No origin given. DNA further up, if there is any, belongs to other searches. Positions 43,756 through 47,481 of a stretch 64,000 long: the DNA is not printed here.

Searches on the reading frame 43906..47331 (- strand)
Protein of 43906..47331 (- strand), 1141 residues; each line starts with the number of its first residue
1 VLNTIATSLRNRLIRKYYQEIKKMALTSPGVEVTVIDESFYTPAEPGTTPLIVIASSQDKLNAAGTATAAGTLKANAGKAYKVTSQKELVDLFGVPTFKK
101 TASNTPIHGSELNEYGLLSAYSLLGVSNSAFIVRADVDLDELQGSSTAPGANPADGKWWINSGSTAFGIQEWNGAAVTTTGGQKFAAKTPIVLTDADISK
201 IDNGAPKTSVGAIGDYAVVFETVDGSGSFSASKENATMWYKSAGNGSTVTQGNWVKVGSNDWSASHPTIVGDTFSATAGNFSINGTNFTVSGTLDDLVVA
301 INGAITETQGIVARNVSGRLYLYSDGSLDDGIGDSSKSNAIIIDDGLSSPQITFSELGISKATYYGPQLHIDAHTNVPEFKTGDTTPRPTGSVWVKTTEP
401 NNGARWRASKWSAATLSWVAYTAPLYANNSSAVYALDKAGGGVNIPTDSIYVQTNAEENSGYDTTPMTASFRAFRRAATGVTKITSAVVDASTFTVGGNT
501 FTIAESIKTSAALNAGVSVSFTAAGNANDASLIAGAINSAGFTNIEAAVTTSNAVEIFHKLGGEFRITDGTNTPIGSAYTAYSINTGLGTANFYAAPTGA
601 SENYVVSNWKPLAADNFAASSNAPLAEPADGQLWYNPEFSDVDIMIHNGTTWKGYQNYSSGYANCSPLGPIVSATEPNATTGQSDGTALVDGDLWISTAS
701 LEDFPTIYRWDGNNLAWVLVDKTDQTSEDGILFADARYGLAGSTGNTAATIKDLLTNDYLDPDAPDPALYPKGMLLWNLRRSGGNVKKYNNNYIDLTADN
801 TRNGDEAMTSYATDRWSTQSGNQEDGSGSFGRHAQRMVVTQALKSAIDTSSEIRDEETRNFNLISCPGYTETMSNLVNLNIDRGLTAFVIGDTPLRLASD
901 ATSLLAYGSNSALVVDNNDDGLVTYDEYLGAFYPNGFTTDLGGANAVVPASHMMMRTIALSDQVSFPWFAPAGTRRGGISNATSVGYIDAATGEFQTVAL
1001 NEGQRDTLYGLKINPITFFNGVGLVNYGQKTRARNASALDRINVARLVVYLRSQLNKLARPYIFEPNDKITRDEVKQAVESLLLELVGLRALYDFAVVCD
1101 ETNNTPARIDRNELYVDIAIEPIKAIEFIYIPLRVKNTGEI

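Call 44: search_protein_families(library=pfam, proteins=[window:43906-47331:-], max_evalue=0.001)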
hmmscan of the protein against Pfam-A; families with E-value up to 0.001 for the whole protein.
window:43906-47331:- (1141 aa): 1 family
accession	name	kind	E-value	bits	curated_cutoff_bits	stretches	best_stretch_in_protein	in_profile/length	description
PF17482.7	Phage_sheath_1C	-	7.1e-16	58.6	26.9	1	1037-1135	4-103/104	Phage tail sheath C-terminal domain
